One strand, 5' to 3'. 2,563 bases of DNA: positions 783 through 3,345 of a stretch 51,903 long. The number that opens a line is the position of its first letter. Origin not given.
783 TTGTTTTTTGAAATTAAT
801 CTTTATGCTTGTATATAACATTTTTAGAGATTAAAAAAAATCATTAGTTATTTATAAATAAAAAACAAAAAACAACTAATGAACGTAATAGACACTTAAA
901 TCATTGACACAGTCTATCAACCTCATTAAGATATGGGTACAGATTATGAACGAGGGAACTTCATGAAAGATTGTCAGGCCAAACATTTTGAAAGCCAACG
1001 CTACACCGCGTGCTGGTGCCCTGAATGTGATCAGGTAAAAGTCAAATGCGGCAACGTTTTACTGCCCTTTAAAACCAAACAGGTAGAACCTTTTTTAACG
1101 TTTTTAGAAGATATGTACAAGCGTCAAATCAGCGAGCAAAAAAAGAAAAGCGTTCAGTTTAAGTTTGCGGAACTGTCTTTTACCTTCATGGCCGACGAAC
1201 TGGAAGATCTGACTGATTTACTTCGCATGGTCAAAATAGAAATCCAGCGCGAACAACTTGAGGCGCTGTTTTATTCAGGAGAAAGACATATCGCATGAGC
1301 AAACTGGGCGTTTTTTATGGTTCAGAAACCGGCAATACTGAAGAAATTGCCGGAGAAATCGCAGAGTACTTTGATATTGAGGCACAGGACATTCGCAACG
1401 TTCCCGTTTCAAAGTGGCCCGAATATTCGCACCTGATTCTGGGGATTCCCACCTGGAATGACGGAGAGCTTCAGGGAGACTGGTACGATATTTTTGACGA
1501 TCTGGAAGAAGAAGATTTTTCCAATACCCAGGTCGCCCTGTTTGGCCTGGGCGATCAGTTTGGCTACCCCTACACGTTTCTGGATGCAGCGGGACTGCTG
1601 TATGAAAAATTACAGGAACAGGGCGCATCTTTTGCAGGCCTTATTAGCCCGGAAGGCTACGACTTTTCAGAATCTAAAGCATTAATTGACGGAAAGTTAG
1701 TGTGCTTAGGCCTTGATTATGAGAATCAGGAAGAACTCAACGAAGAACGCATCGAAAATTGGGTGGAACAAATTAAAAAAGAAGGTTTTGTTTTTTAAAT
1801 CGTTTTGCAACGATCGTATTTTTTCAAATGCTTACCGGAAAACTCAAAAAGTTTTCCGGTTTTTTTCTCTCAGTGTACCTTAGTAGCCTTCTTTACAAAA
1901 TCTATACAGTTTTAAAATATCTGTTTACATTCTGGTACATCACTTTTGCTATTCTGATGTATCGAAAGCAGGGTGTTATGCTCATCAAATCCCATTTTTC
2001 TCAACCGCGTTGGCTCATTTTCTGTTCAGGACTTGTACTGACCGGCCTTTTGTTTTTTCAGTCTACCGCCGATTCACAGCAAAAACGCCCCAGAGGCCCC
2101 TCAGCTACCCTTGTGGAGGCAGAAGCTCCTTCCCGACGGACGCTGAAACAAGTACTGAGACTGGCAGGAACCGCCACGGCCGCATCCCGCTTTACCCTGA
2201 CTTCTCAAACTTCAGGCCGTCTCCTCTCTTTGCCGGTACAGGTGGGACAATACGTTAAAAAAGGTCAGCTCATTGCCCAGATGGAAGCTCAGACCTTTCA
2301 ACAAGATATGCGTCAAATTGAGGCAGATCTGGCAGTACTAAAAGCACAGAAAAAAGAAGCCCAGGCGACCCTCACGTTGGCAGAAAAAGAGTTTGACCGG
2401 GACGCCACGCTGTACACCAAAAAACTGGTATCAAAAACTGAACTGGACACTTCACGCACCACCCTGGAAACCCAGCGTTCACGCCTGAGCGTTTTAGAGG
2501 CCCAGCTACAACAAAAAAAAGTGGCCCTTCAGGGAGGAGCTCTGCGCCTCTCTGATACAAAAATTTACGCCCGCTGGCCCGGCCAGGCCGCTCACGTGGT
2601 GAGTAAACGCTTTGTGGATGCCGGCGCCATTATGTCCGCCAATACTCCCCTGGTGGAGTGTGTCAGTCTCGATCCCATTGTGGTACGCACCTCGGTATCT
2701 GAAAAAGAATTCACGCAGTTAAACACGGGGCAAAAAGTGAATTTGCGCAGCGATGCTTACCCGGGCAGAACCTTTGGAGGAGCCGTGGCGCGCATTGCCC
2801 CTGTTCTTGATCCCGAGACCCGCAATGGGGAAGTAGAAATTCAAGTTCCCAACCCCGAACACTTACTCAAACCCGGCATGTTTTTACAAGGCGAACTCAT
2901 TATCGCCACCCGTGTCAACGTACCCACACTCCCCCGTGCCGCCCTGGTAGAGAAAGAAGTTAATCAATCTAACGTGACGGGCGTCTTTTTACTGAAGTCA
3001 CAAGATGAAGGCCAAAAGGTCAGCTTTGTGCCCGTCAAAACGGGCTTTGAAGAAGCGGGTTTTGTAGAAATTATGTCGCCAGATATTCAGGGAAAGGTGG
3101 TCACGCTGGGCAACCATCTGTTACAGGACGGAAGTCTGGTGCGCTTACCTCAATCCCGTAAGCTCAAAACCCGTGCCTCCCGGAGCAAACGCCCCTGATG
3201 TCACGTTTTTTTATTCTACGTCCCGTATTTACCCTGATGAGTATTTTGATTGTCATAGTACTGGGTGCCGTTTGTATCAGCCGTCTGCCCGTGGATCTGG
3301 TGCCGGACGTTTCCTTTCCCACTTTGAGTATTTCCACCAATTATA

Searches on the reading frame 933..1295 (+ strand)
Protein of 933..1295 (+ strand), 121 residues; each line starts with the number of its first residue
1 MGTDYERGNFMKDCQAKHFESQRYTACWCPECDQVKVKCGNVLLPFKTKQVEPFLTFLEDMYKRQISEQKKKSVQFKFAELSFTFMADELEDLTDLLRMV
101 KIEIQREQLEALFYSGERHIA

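Call 87: search_protein_families(library=pfam, proteins=[window:933-1295:+], max_evalue=0.01)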
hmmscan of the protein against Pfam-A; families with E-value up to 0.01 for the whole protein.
window:933-1295:+ (121 aa): 1 family
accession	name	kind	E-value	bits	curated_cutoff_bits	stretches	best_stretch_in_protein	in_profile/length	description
PF20391.3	DUF6686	-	7.6e-05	23.1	23.9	1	28-103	18-100/117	Family of unknown function (DUF6686)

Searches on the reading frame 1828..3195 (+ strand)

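Call 87: search_protein_families(library=pfam, proteins=[window:1828-3195:+], max_evalue=0.01)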
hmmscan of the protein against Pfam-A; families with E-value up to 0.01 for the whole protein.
window:1828-3195:+ (456 aa): 3 families
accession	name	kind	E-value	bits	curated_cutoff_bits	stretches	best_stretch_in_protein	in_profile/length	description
PF16576.10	HlyD_D23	-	4.2e-28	98.5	30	1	194-352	61-213/214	Barrel-sandwich domain of CusB or HlyD membrane-fusion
PF13437.12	HlyD_3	-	4.9e-18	66.3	22.2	2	257-350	9-106/106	HlyD family secretion protein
PF13533.13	Biotin_lipoyl_2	-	4.3e-10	39.6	29.8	1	123-152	2-31/32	Biotin-lipoyl like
